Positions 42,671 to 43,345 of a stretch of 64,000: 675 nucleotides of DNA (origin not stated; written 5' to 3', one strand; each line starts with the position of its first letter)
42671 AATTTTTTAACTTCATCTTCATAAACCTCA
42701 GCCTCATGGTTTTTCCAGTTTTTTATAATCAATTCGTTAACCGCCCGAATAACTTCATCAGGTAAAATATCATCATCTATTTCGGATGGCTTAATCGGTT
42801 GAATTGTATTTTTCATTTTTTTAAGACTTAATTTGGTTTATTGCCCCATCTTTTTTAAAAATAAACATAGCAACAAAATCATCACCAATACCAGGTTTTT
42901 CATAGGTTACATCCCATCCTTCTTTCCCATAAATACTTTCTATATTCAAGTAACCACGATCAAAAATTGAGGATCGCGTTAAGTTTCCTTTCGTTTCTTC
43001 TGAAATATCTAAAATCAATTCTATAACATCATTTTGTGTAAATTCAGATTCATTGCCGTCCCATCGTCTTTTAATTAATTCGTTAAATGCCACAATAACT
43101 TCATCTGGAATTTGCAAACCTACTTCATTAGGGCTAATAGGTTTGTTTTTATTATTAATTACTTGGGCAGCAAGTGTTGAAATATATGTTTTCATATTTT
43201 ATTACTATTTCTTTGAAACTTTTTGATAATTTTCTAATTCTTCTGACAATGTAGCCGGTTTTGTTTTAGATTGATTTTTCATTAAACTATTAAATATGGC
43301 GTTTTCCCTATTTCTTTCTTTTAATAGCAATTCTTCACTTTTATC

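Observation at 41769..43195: Tandem array of four diverged small paralogues (100-124 aa)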

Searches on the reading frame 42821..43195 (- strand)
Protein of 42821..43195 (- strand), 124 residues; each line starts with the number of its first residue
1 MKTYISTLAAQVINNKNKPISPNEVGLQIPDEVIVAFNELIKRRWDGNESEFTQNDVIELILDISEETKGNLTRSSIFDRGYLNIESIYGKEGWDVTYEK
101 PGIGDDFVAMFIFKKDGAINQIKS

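Call 5: search_protein_families(library=pfam, proteins=[window:42821-43195:-], max_evalue=1)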
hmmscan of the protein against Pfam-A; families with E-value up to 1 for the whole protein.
window:42821-43195:- (124 aa): 0 families

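Call 6: search_protein_families(library=phrogs, proteins=[window:42821-43195:-], max_evalue=1)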
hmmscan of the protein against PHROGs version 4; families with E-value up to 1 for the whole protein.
window:42821-43195:- (124 aa): 0 families

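Call 8: search_dna_similar(query=window:42821-43195:-, collection=phages, mode=protein, max_evalue=0.01, max_rows=30)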
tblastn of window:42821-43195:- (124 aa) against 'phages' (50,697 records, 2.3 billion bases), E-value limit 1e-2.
Records with a match: 5; places in all: 5; records where one place covers at least 80% of the query: 0.
Best place of each record, by identity: <60% 5.
By first word of the organism name: Ruegeria 2; Roseobacter 1; Bacteriophage 1; Phaeobacter 1.
By host as written in the record: Ruegeria pomeroyi DSS-3 3; - 1; Phaeobacter inhibens DSM 17395 1.
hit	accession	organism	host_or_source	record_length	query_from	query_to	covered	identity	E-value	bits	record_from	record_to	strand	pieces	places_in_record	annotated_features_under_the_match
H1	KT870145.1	Roseobacter phage DSS3P8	Ruegeria pomeroyi DSS-3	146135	18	114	78%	36.3%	8e-9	57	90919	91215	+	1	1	hypothetical protein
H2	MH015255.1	Ruegeria phage vB_RpoS-V10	Ruegeria pomeroyi DSS-3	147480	18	114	78%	36.3%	8e-9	57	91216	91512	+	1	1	hypothetical protein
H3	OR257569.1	Ruegeria phage RpAliso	Ruegeria pomeroyi DSS-3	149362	19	114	77%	35.0%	3e-11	64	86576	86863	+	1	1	hypothetical protein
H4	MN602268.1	Bacteriophage DSS3_MAL1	-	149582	19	114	77%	33.7%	6e-8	55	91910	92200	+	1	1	hypothetical protein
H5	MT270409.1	Phaeobacter phage MD18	Phaeobacter inhibens DSM 17395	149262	29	113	69%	37.6%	3e-12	67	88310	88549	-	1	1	hypothetical protein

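Call 9: get_annotated_region(hit=H3, flank=5000)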
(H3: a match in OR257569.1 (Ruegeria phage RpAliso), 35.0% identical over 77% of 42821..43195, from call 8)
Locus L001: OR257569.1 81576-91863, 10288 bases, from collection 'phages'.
description: Ruegeria phage RpAliso, complete genome.
organism: Ruegeria phage RpAliso (NCBI taxid 3073043)
taxonomy: Viruses; Duplodnaviria; Heunggongvirae; Uroviricota; Caudoviricetes
host: Ruegeria pomeroyi DSS-3; source: water; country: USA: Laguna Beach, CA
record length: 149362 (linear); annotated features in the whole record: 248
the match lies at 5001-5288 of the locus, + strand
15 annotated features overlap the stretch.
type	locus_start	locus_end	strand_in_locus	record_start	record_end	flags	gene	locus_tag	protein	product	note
CDS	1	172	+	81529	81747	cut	-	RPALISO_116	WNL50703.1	hypothetical protein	-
CDS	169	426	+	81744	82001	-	-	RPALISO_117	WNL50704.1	hypothetical protein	-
CDS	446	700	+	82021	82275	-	-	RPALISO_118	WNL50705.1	hypothetical protein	-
CDS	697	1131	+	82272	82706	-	-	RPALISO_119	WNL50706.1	cell wall hydrolase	-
CDS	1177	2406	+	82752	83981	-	-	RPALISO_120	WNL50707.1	RNA ligase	-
CDS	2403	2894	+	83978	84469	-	-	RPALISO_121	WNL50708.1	polynucleotide kinase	-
CDS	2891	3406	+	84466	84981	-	-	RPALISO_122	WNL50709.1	proteasome subunit beta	-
CDS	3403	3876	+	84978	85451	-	-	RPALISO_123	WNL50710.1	hypothetical protein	-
CDS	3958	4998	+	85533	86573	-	-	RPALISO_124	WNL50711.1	bifunctional nicotinamide mononucleotide adenylyltransferase/ ADP-ribose pyrophosphatase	-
CDS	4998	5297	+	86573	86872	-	-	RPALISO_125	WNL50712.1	hypothetical protein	-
CDS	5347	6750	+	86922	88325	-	-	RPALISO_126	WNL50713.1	nicotinamide phosphoribosyltransferase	-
CDS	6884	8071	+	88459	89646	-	-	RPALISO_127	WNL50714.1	DNA ligase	-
CDS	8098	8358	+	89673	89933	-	-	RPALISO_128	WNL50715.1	hypothetical protein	-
CDS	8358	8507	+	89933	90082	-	-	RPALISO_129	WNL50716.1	hypothetical protein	-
CDS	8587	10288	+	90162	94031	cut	-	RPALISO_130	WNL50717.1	hypothetical protein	-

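Call 10: get_annotated_region(hit=H5, flank=5000)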
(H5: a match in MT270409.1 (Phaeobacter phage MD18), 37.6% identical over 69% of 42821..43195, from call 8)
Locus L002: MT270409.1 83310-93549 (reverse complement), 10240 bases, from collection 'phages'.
description: Phaeobacter phage MD18, complete genome.
organism: Phaeobacter phage MD18 (NCBI taxid 2723761)
taxonomy: Viruses; Duplodnaviria; Heunggongvirae; Uroviricota; Caudoviricetes
host: Phaeobacter inhibens DSM 17395; source: -; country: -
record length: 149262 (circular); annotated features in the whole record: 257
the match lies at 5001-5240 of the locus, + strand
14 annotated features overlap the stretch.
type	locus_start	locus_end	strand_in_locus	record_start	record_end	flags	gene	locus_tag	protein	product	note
CDS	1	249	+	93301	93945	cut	-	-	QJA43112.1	hypothetical protein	-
CDS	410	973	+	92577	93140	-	-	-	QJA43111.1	hypothetical protein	-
CDS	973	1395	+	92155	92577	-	-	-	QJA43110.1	hypothetical protein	-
CDS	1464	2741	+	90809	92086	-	-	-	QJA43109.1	hypothetical protein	-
CDS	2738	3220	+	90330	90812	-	-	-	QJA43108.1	hypothetical protein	-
CDS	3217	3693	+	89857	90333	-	-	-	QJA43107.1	hypothetical protein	-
CDS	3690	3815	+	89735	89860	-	-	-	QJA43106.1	hypothetical protein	-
CDS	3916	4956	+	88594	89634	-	-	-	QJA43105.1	nicotinamide-nucleotide adenylyltransferase, NadM family / ADP-ribose pyrophosphatase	-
CDS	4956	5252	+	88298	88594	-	-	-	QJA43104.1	hypothetical protein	-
CDS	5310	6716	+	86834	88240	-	-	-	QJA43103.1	nicotinamide phosphoribosyltransferase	-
CDS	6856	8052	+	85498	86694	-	-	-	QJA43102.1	hypothetical protein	-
CDS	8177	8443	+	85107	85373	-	-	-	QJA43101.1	hypothetical protein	-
CDS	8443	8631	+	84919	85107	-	-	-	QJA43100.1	hypothetical protein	-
CDS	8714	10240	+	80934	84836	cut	-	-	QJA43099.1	hypothetical protein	-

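Call 15: find_homologous_proteins(query=A2, max_evalue=0.001)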
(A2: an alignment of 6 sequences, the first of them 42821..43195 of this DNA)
Query A2 (6 sequences) (124 aa, profile of the alignment): 109 proteins with E <= 0.001 among 447 candidates.
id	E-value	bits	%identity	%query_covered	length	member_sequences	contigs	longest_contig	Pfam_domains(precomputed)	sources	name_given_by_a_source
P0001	5.2e-35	138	34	77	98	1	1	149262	-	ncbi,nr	ncbi:hypothetical protein [Phaeobacter phage MD18]|nr:hypothetical protein [Phaeobacter phage MD18]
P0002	3.5e-34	135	37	82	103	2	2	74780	-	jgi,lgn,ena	-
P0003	1.4e-33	133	100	100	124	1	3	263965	-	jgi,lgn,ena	jgi:hypothetical protein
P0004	2.3e-32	129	35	77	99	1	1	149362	-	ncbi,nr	ncbi:hypothetical protein RPALISO_125 [Ruegeria phage RpAliso]|nr:hypothetical protein RPALISO_125 [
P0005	8.8e-31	124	34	77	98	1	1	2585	-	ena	-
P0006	1.3e-29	121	48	84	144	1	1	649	-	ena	-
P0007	2.1e-28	117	39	79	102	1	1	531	-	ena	-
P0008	8.3e-28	115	42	79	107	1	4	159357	-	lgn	-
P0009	1.4e-27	114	41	79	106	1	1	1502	-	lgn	-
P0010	1.8e-27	114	42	81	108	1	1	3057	-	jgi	jgi:hypothetical protein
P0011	3.1e-27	113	46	79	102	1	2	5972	-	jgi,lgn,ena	jgi:hypothetical protein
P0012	3.3e-27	113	42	81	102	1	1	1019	-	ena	-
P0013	4.0e-27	112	43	79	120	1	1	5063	-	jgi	jgi:hypothetical protein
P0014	5.2e-27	112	41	81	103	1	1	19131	-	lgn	-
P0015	1.1e-26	111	43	81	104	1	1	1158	-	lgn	-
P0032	5.9e-24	102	47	77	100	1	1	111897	-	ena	-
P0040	3.5e-23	100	38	79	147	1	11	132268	-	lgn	-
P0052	2.1e-22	97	43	78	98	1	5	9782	-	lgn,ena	-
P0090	3.3e-19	87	40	78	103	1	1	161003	-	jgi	jgi:hypothetical protein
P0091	3.9e-19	87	33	79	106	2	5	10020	-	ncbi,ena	-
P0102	1.7e-17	82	42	80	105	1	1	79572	-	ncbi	-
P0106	2.4e-16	78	38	78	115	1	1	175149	-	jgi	jgi:hypothetical protein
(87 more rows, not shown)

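Call 17: find_encoding_contigs(protein=P0008, flank=6000, max_places=2)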
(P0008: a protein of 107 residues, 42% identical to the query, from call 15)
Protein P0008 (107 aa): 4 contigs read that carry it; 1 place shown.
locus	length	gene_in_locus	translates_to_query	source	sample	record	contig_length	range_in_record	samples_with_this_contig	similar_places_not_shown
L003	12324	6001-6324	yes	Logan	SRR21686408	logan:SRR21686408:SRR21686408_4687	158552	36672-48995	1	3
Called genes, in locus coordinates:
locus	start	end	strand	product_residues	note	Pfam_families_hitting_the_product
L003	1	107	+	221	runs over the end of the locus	-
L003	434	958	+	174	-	-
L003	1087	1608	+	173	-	PF13521:AAA_28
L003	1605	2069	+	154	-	PF00293:NUDIX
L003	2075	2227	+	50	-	-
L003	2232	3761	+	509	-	PF05406:WGR, PF00644:PARP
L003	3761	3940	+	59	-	-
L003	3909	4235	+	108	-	-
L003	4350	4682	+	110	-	-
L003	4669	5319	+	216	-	-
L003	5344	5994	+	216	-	-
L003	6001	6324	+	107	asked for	-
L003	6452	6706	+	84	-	-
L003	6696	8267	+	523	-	PF25045:vWA_Ro60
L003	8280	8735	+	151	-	-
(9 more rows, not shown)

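Call 18: find_encoding_contigs(protein=P0106, flank=6000, max_places=2)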
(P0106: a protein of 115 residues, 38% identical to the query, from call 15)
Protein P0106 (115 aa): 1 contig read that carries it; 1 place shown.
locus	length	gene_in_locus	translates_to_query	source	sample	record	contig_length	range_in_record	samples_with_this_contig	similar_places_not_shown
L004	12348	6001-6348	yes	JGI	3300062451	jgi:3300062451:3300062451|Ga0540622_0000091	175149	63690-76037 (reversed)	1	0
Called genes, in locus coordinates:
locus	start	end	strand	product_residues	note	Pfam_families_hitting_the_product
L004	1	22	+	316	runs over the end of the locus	PF03215:Rad17 (weak), PF13177:DNA_pol3_delta2 (faint), PF13401:AAA_22 (faint), PF00004:AAA, PF21328:Gp44_lid (weak)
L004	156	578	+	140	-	PF16790:Phage_clamp_A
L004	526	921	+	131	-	PF01818:Translat_reg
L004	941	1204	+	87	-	-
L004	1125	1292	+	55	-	-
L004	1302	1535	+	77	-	-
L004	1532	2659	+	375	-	PF01068:DNA_ligase_A_M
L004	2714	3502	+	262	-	-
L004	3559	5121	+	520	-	-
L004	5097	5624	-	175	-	-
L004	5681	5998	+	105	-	-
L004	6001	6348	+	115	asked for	-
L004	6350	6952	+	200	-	PF12850:Metallophos_2 (weak)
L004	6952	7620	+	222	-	PF05050:Methyltransf_21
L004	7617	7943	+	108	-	-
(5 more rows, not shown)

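Call 22: search_solved_structures(query=A3, max_evalue=10, show_alignments=2)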
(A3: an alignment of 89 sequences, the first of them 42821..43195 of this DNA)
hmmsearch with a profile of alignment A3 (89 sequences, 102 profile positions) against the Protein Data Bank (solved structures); distinct sequences matched with E-value up to 10: 3.
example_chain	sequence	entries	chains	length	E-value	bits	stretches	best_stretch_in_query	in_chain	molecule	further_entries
7p4a_A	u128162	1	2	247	0.32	14.5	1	17-88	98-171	Stl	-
9qgg_A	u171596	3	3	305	0.37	14.3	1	35-99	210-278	BIR repeat containing ubiquitin-conjugating enzyme, isoform B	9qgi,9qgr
7zvi_A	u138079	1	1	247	0.85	13.2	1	17-88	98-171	Orf22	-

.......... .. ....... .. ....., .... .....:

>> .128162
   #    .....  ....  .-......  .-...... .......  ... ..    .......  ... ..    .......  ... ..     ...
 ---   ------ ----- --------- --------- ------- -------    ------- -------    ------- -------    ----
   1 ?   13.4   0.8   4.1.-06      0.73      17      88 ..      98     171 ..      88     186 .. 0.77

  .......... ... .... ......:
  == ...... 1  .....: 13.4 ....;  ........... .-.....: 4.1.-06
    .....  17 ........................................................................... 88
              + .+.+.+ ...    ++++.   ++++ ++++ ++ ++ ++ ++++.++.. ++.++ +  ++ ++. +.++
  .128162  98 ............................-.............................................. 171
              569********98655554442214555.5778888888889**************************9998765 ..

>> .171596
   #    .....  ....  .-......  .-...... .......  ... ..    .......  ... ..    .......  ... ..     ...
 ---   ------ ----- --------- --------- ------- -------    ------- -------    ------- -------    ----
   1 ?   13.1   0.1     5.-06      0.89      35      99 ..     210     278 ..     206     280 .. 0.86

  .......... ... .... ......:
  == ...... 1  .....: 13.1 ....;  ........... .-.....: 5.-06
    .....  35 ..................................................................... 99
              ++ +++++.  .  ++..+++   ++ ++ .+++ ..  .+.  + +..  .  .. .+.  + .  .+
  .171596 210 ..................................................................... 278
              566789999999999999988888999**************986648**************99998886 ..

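Call 23: find_encoding_contigs(protein=P0090, flank=6000, max_places=2)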
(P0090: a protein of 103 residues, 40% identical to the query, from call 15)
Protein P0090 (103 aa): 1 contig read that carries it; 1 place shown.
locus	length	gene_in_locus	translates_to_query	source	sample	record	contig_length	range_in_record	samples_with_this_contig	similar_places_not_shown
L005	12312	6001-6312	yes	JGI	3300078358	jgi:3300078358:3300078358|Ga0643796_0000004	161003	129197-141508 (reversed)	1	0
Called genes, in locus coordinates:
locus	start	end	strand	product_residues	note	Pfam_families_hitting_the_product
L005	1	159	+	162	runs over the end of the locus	PF06941:NT5C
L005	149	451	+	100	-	-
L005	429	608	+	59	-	-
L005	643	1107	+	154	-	PF00684:DnaJ_CXXCXGXG (faint), PF15777:Anti-TRAP (weak)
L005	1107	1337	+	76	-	-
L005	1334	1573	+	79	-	-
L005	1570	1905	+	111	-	PF07659:DUF1599 (faint)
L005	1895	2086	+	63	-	-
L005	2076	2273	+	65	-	-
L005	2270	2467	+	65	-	-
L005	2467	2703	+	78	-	-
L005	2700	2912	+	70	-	PF06689:zf-C4_ClpX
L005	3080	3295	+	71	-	-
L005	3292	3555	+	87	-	-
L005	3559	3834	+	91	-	-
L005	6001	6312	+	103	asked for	-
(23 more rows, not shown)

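Call 24: find_encoding_contigs(protein=P0040, flank=6000, max_places=2)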
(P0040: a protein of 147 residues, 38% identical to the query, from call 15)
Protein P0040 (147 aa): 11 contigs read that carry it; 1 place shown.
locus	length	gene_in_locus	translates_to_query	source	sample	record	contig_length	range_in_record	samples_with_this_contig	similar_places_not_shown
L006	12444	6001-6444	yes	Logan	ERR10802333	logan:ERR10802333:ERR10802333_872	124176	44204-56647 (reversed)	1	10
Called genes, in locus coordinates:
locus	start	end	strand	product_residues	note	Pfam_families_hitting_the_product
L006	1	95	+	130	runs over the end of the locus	-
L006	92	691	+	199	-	PF06941:NT5C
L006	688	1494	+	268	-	-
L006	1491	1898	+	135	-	-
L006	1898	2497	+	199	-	-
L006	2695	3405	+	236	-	-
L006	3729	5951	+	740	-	PF00176:SNF2-rel_dom, PF00271:Helicase_C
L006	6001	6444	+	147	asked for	-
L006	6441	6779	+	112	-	-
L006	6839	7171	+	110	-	-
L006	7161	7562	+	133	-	-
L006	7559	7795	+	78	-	-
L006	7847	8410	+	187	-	-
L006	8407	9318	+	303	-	-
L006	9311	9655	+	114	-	-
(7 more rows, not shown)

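Call 25: find_encoding_contigs(protein=P0032, flank=6000, max_places=2)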
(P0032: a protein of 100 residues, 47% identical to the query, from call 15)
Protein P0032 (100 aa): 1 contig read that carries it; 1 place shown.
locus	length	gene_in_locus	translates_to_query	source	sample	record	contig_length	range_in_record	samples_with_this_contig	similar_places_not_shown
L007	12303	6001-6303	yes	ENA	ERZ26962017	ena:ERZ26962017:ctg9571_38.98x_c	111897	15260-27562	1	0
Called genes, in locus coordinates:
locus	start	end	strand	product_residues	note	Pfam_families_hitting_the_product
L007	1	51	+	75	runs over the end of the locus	-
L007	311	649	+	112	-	-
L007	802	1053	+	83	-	-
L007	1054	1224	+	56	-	-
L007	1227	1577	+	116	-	-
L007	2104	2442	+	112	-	-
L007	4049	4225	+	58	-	-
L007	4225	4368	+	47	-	-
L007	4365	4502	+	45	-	-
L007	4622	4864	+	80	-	-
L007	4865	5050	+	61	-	-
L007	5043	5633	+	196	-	PF00782:DSPc (weak)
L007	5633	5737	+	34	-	-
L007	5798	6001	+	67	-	-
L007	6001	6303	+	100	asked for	-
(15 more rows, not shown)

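Call 26: predict_structure(alignment_id=A3)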
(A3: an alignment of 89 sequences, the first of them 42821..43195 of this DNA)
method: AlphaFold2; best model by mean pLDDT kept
length: 124 residues; sequences in the alignment: 89
mean_pLDDT: 85.9   pTM: 0.73
mean pLDDT of the five models: 85.9, 85.0, 84.4, 83.4, 83.3
residues with pLDDT >= 90: 86; 70-90: 14; 50-70: 18; < 50: 6
segments of 3 or more residues with pLDDT < 50: none
pLDDT, mean of each block of 10 residues (from residue 1): 52 62 81 98 97 98 96 96 95 96 93 81 51
secondary structure, 60 per line:
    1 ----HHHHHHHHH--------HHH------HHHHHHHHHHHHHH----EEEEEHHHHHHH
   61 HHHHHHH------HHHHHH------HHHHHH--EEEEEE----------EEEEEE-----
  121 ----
elements in order: H5-13 H31-44 E49-53 H54-67 H74-79 H86-91 E94-99 E110-115

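Call 31: search_protein_representatives(alignment_id=A3)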
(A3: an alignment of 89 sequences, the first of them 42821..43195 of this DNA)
Query: 89 sequences, 102 profile positions. Proteins with E-value up to 0.001 (for the whole library): 2897; up to 1e-10: 2274; up to 1e-30: 83. The best 150 are listed.
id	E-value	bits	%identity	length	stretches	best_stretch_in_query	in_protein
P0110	3.2e-46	171.9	-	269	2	3-100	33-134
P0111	3.6e-38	146.0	-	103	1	2-101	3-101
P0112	1.8e-37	143.8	-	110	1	2-100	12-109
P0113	3.0e-37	143.1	-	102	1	2-101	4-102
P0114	1.4e-36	140.9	-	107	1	2-100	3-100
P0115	4.0e-36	139.5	-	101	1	1-101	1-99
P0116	5.9e-36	139.0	-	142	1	2-101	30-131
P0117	8.8e-36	138.4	-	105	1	1-101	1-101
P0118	2.3e-35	137.0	-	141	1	2-101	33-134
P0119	2.6e-35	136.9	-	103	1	1-101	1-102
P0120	3.5e-35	136.5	-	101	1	2-100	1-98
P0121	6.2e-35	135.7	-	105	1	1-100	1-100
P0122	8.7e-35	135.2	-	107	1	2-101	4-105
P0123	1.0e-34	135.0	-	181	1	1-101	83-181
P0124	1.1e-34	134.8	-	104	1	1-101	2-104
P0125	1.2e-34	134.7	-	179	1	1-101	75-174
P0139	2.0e-32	127.6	-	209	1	3-101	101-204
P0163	1.1e-31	125.3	-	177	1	2-101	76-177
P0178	5.3e-31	123.1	-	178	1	2-101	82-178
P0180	5.9e-31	122.9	-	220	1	1-100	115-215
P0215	5.8e-30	119.7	-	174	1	2-101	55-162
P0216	5.9e-30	119.7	-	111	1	1-100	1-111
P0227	9.5e-30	119.0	-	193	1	2-101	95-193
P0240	1.7e-29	118.2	-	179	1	3-101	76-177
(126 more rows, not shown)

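Call 32: search_protein_families(library=pfam, proteins=[P0110, P0123, P0125, P0139, P0180, P0227, P0163, P0178, P0215, P0240], max_evalue=0.1)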
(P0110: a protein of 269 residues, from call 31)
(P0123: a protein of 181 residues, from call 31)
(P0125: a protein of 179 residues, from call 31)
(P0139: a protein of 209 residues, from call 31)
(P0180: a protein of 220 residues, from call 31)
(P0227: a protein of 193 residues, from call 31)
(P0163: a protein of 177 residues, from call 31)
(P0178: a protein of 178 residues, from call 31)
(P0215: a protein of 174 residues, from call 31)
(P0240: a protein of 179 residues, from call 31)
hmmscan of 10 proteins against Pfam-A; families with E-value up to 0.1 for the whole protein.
P0110 (269 aa): 0 families

P0123 (181 aa): 0 families

P0125 (179 aa): 0 families

P0139 (209 aa): 0 families

P0180 (220 aa): 0 families

P0227 (193 aa): 0 families

P0163 (177 aa): 0 families

P0178 (178 aa): 1 family
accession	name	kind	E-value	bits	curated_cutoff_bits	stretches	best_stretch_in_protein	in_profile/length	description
PF14969.11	DUF4508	-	0.097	13.4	27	0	8-60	3-53/97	Domain of unknown function (DUF4508)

P0215 (174 aa): 0 families

P0240 (179 aa): 0 families

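Call 33: fold_search(model_id=the predicted structure, library=viral)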
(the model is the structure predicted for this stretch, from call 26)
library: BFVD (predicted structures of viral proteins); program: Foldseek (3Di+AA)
matches with E <= 10: 791; with E <= 0.001: 1
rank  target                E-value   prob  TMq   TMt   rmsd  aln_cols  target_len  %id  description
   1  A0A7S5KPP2            1.7e-08  1.00  0.66  0.79   2.6       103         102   35  (no name in the UniProt tables at hand)
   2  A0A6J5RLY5            6.5e-03  1.00  0.46  0.55   6.1       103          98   19  Uncharacterized protein [uncultured Caudovirales phage]
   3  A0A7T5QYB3            9.0e-03  0.91  0.34  0.34  11.0       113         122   20  (no name in the UniProt tables at hand)
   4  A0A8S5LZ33            1.5e-02  0.98  0.43  0.14   8.3       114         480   15  Replicative DNA helicase [Siphoviridae sp. ctCsv15]
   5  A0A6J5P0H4            2.9e-02  0.63  0.28  0.33   7.1        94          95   17  Uncharacterized protein [uncultured Caudovirales phage]
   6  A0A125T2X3            3.3e-02  0.98  0.45  0.56   6.5       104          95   13  (no name in the UniProt tables at hand)
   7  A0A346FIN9            3.3e-02  0.87  0.33  0.40  10.1       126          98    9  (no name in the UniProt tables at hand)
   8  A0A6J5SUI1            4.0e-02  0.66  0.34  0.33  16.3       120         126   12  Uncharacterized protein [uncultured Caudovirales phage]
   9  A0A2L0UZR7            4.0e-02  0.63  0.31  0.33  15.7       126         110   14  Uncharacterized protein [Agrobacterium phage Atu_ph07]
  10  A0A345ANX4            4.9e-02  0.82  0.35  0.41  11.4       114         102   14  (no name in the UniProt tables at hand)
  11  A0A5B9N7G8            4.9e-02  0.69  0.35  0.35   8.7       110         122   14  Uncharacterized protein [Aeromonas phage 4L372D]
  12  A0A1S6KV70            6.0e-02  0.69  0.33  0.40   8.7       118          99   14  Uncharacterized protein [Providencia phage vB_PreS_PR1]
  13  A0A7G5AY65            6.4e-02  0.80  0.37  0.45  10.5       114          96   12  (no name in the UniProt tables at hand)
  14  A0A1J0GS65            6.4e-02  0.75  0.38  0.27   7.9       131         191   14  Uncharacterized protein [Shigella phage SH6]
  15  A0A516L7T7            6.4e-02  0.35  0.29  0.06  15.9       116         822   11  (no name in the UniProt tables at hand)
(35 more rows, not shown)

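Call 34: find_related_loci(query=A3, collection=viral_contigs, flank=10000)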
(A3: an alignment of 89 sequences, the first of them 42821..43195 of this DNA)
Query A3 (124 aa) in viral_contigs; peptide patterns used: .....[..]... (x = any residue, [..] = any of these).
144 stretches matched a pattern; 131 encode a relative of the query (tblastn E <= 1e-3); the best 80 are kept; 80 distinct loci.
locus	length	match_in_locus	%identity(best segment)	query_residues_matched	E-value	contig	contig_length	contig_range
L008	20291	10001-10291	45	18-115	8e-22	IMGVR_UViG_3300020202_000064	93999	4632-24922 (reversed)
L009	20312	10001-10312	39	11-115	4e-21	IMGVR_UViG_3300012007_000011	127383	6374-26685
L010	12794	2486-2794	41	19-117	7e-21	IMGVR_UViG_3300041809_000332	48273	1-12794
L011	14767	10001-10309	41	19-117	7e-21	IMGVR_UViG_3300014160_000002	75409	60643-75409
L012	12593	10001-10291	42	18-115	1e-20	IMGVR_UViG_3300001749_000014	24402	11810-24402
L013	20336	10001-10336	35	4-116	1e-20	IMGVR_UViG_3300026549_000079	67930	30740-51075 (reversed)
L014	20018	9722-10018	39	19-113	2e-20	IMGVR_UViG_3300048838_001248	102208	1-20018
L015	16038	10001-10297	39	19-113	2e-20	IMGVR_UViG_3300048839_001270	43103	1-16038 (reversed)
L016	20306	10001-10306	39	19-115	2e-20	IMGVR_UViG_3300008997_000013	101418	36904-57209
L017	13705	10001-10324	42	8-113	6e-20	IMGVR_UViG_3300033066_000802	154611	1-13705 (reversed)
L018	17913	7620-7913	40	18-115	1e-19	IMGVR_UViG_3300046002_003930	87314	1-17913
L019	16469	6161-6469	40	19-117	2e-19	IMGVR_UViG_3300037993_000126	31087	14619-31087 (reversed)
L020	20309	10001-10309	40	19-117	2e-19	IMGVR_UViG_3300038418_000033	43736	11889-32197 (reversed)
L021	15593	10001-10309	40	19-117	2e-19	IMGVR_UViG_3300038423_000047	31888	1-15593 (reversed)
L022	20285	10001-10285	41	18-113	4e-19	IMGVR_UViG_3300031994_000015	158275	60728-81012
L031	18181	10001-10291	37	19-115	2e-18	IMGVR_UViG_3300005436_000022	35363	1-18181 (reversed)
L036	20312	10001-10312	38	10-115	3e-18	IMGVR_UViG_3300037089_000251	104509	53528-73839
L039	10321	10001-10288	40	18-113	8e-18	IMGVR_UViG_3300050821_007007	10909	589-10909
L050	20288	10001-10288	36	18-114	2e-16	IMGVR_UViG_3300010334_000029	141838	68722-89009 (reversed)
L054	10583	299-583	37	19-113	4e-16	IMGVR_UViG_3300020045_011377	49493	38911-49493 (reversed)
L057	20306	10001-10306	42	18-115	5e-16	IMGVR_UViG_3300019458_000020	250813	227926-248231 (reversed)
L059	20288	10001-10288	35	19-115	7e-16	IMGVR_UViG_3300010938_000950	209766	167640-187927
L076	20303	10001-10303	35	18-116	2e-14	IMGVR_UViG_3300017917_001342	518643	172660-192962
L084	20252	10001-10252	37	29-114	3e-14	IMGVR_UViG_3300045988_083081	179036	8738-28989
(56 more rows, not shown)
